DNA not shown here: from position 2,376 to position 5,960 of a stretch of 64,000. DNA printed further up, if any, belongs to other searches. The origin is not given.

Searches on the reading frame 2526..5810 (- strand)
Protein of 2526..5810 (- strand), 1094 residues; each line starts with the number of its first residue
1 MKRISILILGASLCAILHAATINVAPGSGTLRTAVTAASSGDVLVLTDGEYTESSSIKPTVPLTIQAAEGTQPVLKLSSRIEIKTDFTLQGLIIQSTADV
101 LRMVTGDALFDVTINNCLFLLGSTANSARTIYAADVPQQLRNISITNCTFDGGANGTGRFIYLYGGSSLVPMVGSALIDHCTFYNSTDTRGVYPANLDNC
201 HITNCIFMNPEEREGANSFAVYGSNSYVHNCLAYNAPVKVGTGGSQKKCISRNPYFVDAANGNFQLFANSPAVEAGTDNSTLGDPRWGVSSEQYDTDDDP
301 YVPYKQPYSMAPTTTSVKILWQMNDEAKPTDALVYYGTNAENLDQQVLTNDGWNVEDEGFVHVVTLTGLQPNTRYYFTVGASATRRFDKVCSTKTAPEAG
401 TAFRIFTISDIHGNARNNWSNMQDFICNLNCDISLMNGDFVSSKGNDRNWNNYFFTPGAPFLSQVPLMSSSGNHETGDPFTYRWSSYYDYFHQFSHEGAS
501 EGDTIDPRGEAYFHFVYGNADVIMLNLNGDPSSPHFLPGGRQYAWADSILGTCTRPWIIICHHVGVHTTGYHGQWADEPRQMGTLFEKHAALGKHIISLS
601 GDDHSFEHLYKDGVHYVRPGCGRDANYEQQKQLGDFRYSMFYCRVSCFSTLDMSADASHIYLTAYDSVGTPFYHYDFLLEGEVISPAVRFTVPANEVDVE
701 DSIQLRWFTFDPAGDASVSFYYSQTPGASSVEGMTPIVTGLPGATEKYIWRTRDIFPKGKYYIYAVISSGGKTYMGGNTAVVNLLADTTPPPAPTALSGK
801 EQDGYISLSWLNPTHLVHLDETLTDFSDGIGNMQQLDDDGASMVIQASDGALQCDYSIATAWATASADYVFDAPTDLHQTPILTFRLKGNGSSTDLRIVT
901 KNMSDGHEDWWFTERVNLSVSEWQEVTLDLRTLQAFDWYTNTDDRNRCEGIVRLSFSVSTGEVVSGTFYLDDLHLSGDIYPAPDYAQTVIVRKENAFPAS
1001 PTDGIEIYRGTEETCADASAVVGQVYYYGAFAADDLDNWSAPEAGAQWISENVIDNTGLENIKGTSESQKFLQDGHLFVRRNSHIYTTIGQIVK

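Call 5: search_protein_families(library=pfam, proteins=[window:2526-5810:-], max_evalue=0.1)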
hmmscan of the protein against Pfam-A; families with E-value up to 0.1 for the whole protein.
window:2526-5810:- (1094 aa): 6 families
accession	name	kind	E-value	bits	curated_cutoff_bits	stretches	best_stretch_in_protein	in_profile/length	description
PF16656.11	Pur_ac_phosph_N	-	2.2e-13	51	30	1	313-395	11-93/93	Purple acid Phosphatase, N-terminal domain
PF17161.10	DUF5123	-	4.8e-13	50.7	35.1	1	178-287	3-113/113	Domain of unknown function (DUF5123)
PF00149.33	Metallophos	-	2.7e-12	47.9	21.5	1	403-589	1-178/191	Calcineurin-like phosphoesterase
PF00041.27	fn3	-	0.0031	18.1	25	1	312-381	11-68/84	Fibronectin type III domain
PF12708.12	Pect-lyase_RHGA_epim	-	0.0086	16.3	27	1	35-154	25-138/213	Rhamnogalacturonase A/epimerase, pectate lyase-like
PF10342.15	Kre9_KNH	-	0.061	14.5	24.6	0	696-769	7-79/94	Kre9/KNH-like N-terminal Ig-like domain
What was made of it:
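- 4941..5753 (-): B: DUF5123-type beta-helix (aa 20-290) with invariant DHCTFYN and GDPRW motifs. Pfam DUF5123, E 5e-13 (call 5).
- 4626..4874 (-): B: PAP_N beta-sandwich (aa 313-395). Pfam E 2e-13 (call 5).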

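Call 6: search_protein_families(library=ncbifam, proteins=[window:2526-5810:-], max_evalue=0.1)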
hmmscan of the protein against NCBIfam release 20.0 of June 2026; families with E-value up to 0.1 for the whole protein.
window:2526-5810:- (1094 aa): 1 family
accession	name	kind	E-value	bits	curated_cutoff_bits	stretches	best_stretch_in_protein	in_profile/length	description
NF002793.0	PRK02922.1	equivalog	0.0032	17.4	105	1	886-921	22-56/68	cell surface composition regulator GlgS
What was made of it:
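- Checked: Domains of A (calls 5, 6):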

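Call 12: search_solved_structures(query=window:2526-5810:-, max_evalue=0.01, show_alignments=2)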
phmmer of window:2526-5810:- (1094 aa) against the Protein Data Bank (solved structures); distinct sequences matched with E-value up to 0.01: 10.
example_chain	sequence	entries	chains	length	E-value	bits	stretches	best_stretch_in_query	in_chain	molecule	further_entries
6gja_A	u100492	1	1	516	1.2e-05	26.3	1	331-609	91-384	Purple acid phosphatase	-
6git_A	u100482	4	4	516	1.6e-05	26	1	331-608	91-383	Purple acid phosphatase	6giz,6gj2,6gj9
5gkq_A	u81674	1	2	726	9.3e-05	23.4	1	22-97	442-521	AlyGC mutant - R241A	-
5gkd_A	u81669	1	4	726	9.4e-05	23.4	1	22-97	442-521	AlyGC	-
2qfp_A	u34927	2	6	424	0.00073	20.4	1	357-608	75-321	Purple acid phosphatase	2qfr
4dhl_A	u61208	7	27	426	0.00074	20.4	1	357-608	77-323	Purple acid phosphatase | Fe(3+)-Zn(2+) purple acid phosphatase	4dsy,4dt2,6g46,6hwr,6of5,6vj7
6hwr_D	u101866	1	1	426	0.00074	20.4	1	357-608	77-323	Fe(3+)-Zn(2+) purple acid phosphatase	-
8brn_A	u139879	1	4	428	0.00075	20.4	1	357-608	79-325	Fe(3+)-Zn(2+) purple acid phosphatase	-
1kbp_A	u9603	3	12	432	0.00079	20.3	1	357-608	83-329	PURPLE ACID PHOSPHATASE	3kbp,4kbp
6ofd_A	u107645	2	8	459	0.0009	20.1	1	357-608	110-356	Fe(3+)-Zn(2+) purple acid phosphatase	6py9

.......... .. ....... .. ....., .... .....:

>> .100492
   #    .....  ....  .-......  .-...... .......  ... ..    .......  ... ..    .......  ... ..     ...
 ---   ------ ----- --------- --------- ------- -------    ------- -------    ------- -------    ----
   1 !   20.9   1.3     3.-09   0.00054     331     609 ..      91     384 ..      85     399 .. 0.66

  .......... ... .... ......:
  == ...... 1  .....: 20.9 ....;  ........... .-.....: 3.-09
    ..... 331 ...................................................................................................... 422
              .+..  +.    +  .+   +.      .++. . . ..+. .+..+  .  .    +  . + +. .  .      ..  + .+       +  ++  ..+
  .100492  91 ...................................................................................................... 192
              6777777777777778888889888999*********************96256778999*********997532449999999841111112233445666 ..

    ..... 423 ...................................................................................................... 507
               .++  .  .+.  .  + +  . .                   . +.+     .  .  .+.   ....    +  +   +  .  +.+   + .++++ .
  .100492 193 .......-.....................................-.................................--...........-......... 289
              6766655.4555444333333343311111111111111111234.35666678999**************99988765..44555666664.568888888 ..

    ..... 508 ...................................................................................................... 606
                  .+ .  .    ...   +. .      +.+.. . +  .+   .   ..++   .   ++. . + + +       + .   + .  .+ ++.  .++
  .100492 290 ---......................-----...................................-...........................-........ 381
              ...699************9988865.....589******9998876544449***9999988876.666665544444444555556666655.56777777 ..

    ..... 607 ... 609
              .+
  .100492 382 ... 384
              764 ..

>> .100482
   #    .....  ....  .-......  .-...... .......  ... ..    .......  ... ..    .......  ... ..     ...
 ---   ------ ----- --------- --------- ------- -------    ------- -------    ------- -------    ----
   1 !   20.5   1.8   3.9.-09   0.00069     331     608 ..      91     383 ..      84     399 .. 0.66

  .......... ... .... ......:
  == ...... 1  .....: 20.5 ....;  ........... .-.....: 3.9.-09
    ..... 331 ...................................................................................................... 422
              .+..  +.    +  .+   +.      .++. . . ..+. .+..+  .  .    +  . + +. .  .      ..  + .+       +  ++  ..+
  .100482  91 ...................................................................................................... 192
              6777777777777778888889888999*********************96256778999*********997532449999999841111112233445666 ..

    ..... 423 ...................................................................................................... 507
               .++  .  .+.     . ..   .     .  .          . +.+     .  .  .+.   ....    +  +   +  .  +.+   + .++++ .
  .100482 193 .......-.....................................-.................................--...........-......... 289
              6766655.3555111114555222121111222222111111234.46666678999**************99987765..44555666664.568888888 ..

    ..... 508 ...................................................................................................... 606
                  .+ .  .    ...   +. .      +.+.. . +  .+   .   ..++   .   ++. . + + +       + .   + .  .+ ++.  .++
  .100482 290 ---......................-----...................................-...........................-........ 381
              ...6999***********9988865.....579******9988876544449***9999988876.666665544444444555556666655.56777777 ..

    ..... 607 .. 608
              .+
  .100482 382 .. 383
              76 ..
